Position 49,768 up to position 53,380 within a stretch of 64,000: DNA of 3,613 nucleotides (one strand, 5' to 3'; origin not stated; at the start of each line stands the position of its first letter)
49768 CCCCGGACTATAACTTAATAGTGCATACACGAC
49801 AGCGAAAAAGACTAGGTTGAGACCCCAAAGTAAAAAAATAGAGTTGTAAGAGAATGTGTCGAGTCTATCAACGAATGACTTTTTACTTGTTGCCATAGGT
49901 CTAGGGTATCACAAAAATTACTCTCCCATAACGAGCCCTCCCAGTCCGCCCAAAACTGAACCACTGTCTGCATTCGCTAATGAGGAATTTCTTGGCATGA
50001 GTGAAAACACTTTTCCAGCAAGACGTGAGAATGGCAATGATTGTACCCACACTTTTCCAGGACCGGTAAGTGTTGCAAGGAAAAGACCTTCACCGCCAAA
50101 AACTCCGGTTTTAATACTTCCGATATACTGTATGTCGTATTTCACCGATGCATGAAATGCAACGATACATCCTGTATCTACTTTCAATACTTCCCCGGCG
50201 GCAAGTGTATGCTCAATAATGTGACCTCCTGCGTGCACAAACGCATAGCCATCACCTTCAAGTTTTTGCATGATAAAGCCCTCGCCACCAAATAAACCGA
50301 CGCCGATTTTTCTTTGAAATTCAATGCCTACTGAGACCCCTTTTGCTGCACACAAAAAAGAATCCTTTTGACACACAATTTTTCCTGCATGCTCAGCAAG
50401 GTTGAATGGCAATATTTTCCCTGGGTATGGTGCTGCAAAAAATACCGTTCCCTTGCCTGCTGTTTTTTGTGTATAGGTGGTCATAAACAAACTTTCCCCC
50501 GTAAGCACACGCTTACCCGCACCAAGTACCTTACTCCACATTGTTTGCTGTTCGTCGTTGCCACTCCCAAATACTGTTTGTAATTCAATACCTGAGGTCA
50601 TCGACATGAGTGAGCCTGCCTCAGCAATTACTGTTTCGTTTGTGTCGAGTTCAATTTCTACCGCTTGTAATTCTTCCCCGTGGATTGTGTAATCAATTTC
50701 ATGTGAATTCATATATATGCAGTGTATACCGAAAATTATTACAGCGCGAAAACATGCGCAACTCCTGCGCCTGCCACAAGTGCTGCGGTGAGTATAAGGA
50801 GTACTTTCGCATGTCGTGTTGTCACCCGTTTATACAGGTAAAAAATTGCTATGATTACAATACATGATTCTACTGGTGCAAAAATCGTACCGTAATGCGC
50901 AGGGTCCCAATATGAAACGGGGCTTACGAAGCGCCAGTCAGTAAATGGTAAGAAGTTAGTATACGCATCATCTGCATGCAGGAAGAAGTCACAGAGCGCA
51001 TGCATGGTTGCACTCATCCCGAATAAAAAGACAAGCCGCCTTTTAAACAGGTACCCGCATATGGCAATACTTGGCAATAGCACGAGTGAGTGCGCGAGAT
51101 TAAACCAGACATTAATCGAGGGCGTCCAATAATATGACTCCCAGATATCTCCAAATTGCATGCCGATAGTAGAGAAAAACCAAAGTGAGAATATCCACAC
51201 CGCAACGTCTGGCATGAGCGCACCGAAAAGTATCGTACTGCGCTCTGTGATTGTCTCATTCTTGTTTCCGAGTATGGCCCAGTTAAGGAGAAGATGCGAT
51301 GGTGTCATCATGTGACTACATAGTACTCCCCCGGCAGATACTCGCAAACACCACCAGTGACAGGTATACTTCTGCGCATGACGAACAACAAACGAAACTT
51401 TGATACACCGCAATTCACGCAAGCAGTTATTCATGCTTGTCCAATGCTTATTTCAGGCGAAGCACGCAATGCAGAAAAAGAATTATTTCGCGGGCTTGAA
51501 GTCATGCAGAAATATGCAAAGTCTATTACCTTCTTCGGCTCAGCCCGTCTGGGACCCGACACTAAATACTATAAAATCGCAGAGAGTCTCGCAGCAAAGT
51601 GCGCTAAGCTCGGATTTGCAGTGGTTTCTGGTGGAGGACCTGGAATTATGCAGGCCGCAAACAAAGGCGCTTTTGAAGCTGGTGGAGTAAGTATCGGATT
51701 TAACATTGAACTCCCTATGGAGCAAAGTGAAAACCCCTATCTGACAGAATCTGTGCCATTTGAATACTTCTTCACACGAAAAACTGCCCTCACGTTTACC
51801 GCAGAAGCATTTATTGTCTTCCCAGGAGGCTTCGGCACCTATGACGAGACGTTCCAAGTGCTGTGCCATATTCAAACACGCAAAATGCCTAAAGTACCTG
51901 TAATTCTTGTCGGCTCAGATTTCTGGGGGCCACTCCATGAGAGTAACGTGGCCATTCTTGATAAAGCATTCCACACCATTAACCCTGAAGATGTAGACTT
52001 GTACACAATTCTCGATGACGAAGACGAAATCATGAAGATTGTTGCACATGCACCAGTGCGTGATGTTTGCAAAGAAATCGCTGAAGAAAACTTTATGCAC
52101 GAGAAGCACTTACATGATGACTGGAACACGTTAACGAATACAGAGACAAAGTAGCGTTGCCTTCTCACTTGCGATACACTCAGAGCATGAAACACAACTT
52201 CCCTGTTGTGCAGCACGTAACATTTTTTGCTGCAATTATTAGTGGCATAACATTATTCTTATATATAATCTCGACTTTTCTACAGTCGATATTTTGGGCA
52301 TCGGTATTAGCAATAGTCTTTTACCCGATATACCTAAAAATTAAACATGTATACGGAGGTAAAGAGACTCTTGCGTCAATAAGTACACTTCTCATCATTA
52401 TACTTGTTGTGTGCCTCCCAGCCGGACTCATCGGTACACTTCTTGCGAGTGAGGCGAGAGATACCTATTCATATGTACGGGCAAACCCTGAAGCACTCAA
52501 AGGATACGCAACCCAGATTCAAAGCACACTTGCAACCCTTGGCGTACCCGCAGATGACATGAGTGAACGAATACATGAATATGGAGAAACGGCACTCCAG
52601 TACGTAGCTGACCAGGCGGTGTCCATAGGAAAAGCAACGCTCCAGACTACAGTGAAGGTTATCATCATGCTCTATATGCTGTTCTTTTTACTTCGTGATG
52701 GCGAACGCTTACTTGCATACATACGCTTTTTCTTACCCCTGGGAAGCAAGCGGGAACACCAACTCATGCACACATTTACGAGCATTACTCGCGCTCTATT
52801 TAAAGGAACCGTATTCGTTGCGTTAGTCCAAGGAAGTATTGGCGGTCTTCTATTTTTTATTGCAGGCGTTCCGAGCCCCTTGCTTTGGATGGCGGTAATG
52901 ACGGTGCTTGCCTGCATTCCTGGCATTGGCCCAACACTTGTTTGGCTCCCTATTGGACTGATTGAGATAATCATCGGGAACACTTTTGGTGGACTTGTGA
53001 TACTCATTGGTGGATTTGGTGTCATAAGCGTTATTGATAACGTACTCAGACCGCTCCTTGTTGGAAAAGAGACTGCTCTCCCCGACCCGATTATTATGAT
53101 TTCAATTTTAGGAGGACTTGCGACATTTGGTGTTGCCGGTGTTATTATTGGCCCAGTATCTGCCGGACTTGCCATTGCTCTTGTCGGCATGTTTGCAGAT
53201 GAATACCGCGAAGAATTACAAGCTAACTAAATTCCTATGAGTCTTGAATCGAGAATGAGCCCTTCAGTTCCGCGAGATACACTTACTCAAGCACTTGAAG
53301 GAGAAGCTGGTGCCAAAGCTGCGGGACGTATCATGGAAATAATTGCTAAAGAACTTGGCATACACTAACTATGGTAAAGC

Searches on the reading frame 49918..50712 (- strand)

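Call 56: search_protein_families(library=pfam, proteins=[window:49918-50712:-], max_evalue=0.001)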
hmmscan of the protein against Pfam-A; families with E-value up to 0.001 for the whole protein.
window:49918-50712:- (264 aa): 1 family
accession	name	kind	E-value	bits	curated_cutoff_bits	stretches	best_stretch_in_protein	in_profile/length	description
PF01987.23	AIM24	-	8.6e-73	244.8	25.7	1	8-226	1-205/205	Mitochondrial biogenesis AIM24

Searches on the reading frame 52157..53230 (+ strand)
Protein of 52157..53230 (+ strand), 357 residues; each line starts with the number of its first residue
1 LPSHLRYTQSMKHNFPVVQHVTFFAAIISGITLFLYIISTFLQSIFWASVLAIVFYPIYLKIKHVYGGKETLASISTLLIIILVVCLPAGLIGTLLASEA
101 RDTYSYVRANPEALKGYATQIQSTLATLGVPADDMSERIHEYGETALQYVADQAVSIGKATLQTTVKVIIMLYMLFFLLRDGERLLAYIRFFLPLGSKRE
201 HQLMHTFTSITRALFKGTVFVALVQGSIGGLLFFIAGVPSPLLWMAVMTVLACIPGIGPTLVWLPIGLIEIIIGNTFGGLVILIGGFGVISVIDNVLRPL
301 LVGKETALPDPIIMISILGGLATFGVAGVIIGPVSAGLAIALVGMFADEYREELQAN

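Call 56: search_protein_families(library=pfam, proteins=[window:52157-53230:+], max_evalue=0.001)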
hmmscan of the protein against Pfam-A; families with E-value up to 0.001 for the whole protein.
window:52157-53230:+ (357 aa): 1 family
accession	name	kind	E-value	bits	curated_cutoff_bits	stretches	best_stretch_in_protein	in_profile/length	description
PF01594.21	AI-2E_transport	-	1.8e-47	162.6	34.3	1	24-343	4-323/327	AI-2E family transporter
